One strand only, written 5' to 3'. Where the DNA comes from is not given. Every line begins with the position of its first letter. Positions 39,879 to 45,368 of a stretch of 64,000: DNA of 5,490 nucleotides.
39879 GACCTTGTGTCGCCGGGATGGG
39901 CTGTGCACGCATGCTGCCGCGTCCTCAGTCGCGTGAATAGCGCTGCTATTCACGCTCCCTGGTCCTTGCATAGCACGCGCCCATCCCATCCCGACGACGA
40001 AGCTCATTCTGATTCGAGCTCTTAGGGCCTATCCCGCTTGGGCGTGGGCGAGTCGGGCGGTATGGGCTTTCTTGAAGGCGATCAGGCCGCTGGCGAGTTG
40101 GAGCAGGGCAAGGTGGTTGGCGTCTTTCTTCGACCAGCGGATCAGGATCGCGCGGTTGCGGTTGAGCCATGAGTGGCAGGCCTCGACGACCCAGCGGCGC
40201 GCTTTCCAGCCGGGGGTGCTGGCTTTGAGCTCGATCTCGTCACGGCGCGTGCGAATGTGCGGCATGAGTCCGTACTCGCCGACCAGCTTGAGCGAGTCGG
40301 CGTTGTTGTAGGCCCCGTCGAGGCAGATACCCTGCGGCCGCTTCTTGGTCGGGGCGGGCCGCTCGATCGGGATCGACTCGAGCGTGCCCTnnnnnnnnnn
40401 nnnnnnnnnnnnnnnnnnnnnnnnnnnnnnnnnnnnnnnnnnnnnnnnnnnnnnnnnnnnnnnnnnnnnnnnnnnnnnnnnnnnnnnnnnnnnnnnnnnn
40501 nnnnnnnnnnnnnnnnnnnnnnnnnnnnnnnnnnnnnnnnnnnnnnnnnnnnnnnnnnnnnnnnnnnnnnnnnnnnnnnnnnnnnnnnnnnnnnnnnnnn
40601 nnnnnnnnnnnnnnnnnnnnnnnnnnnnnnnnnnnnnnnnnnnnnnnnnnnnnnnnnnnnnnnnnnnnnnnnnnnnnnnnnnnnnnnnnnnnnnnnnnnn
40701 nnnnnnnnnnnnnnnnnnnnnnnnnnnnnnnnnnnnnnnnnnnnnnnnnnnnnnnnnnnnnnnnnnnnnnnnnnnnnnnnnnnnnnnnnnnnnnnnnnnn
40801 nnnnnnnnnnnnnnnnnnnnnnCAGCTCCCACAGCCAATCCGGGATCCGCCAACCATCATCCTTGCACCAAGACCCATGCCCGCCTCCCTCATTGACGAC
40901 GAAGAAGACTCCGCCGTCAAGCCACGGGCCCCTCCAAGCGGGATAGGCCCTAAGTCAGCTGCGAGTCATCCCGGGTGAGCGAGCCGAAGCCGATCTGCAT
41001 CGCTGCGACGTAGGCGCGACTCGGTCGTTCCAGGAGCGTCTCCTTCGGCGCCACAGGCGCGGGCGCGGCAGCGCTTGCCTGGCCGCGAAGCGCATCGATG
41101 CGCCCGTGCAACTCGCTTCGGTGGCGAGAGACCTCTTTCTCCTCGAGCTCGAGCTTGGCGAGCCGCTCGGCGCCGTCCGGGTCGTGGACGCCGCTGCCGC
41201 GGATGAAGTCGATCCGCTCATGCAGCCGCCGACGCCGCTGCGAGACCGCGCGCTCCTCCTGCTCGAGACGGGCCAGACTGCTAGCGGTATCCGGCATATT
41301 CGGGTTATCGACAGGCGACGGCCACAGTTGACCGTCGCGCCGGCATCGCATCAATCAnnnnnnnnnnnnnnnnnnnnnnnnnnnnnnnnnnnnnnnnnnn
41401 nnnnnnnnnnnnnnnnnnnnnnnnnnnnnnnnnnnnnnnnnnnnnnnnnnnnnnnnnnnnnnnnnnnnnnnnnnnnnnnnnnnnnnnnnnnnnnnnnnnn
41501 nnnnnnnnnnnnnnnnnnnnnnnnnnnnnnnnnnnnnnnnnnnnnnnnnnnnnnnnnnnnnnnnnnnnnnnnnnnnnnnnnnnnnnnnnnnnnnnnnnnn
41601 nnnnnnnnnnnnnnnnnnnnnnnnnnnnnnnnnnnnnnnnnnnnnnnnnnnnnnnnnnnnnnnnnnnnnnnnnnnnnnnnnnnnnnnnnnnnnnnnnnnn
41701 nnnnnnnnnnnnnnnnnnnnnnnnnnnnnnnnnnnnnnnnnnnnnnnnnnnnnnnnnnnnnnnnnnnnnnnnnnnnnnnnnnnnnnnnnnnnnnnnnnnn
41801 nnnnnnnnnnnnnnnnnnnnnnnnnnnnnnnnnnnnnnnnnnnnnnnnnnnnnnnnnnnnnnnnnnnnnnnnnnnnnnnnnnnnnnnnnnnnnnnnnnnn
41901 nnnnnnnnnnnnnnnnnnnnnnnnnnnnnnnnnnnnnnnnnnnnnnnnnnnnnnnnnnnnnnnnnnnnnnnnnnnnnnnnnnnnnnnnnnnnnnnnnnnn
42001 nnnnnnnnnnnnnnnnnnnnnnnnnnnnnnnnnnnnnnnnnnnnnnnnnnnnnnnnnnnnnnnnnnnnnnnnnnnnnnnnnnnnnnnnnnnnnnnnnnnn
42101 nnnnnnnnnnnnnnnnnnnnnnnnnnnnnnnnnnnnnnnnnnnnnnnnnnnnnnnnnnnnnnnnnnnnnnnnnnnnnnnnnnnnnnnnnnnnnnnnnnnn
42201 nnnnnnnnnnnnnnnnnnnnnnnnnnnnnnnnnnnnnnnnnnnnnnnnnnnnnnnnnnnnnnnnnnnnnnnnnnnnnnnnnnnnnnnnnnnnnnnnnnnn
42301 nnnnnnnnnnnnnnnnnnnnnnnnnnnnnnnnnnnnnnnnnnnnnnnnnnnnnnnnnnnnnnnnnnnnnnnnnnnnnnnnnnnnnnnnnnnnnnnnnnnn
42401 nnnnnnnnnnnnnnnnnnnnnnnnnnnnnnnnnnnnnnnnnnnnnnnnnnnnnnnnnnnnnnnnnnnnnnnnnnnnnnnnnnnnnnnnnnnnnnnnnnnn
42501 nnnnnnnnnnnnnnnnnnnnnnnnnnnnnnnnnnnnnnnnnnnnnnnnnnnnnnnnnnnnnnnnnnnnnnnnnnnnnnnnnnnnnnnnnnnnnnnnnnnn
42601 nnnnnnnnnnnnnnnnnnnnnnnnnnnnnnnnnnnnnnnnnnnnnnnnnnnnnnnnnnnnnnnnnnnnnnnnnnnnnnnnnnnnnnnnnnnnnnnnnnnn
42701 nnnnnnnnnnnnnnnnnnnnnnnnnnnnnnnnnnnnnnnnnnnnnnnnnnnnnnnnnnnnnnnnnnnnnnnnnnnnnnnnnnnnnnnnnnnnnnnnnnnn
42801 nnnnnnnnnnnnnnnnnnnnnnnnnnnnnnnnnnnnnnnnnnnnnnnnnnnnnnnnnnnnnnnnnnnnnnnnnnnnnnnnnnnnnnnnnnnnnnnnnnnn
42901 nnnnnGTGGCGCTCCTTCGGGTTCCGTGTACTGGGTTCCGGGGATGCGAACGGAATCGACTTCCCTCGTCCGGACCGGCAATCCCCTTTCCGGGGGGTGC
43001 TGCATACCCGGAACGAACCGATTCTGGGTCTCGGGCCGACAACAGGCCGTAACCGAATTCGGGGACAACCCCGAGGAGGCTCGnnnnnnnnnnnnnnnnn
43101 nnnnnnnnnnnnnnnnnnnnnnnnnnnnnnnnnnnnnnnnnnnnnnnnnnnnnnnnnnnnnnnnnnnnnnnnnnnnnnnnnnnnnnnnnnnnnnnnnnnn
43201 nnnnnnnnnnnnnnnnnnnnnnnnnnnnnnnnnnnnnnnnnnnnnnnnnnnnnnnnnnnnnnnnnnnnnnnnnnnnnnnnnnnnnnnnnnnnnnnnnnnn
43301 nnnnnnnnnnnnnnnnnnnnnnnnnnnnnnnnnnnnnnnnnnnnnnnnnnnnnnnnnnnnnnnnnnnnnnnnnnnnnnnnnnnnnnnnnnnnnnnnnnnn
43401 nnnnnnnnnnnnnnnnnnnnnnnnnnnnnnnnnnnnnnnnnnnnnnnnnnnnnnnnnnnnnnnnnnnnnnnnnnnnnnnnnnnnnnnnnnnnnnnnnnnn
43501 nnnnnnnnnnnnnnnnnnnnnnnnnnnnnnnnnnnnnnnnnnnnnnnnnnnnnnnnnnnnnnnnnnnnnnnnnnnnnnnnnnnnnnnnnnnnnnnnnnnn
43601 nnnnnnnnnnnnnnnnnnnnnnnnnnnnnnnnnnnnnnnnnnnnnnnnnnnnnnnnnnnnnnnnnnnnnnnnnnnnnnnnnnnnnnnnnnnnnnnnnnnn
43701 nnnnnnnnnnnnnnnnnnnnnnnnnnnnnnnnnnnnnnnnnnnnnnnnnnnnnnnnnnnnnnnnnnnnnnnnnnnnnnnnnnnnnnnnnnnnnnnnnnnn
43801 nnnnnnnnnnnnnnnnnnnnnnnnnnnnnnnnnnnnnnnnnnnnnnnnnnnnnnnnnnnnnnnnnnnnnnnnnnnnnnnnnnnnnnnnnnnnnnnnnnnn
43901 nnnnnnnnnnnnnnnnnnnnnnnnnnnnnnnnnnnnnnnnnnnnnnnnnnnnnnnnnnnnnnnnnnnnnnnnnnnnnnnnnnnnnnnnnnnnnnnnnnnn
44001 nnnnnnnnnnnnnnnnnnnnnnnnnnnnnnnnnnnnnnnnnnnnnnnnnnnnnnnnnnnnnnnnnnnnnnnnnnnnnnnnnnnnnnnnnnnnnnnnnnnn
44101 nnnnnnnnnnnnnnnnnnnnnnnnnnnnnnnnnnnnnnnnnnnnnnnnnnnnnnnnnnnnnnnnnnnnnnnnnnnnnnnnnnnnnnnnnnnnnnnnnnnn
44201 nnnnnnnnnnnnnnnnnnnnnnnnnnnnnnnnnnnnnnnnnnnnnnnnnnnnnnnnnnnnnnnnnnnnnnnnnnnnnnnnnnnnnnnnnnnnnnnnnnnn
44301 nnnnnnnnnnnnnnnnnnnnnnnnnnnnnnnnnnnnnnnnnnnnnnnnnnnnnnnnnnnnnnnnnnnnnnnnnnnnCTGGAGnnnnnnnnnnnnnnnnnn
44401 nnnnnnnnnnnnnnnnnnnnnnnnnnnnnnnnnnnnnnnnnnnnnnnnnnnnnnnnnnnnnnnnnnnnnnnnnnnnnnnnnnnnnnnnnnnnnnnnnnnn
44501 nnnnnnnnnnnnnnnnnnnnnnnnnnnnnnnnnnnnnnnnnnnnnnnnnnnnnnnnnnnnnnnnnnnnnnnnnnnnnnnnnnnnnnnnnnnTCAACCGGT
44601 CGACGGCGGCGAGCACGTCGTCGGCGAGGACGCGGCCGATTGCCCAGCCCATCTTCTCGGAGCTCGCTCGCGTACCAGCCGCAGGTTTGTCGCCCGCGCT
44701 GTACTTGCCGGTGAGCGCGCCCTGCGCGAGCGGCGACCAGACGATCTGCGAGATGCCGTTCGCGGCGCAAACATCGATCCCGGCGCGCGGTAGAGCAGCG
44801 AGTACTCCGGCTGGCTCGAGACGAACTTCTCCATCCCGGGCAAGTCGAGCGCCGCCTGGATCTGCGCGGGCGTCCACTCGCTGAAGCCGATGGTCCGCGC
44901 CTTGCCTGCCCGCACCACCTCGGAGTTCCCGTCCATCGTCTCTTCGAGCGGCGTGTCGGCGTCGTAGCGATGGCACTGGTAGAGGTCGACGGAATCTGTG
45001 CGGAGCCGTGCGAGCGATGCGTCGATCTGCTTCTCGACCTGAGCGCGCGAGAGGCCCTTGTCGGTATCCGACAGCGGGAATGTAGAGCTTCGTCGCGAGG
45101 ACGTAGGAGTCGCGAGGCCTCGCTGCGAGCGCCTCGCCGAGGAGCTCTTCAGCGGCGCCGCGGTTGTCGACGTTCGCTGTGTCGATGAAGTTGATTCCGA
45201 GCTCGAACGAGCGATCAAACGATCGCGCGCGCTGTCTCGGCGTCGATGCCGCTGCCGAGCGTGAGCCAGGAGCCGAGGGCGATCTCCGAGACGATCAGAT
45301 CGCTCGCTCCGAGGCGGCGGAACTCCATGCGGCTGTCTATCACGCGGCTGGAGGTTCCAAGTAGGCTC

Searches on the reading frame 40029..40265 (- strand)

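Call 76: search_protein_families(library=pfam, proteins=[window:40029-40265:-], max_evalue=0.01)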
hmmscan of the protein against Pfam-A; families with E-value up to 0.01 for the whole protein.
window:40029-40265:- (78 aa): 1 family
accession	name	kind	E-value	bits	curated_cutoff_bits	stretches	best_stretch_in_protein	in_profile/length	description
PF13586.12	DDE_Tnp_1_2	-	0.00075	20.3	29.2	1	10-61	31-82/86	Transposase DDE domain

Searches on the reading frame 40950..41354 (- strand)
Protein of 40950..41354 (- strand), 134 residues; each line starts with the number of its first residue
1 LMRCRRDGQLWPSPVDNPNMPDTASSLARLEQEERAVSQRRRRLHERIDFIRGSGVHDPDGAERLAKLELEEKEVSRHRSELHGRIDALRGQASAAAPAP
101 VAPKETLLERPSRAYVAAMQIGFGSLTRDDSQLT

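Call 67: search_protein_families(library=pfam, proteins=[window:40950-41354:-], max_evalue=0.1)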
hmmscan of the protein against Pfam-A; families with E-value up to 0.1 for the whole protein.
window:40950-41354:- (134 aa): 3 families
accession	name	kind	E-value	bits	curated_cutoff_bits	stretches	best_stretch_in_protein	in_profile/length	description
PF22802.1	RsiG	-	3.5e-10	39.9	27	2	64-96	18-50/65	RsiG-like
PF02090.21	SPAM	-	0.012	15.9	35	0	61-109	17-65/142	Salmonella surface presentation of antigen gene type M protein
PF13600.11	DUF4140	-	0.075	13.9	27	0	20-50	67-97/98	N-terminal domain of unknown function (DUF4140)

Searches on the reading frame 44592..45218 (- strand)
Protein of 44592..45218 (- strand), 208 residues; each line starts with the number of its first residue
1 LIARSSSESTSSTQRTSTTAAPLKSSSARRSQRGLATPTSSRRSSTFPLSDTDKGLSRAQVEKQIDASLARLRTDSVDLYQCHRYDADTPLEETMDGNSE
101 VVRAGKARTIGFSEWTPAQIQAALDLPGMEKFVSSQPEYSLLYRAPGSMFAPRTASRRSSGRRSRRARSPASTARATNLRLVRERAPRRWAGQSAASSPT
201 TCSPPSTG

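Call 76: search_protein_families(library=pfam, proteins=[window:44592-45218:-], max_evalue=0.01)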
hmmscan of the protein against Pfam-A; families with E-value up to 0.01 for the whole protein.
window:44592-45218:- (208 aa): 1 family
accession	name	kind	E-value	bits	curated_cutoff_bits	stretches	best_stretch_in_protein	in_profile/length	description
PF00248.27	Aldo_ket_red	-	3.2e-23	82.7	24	1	50-144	76-169/291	Aldo/keto reductase family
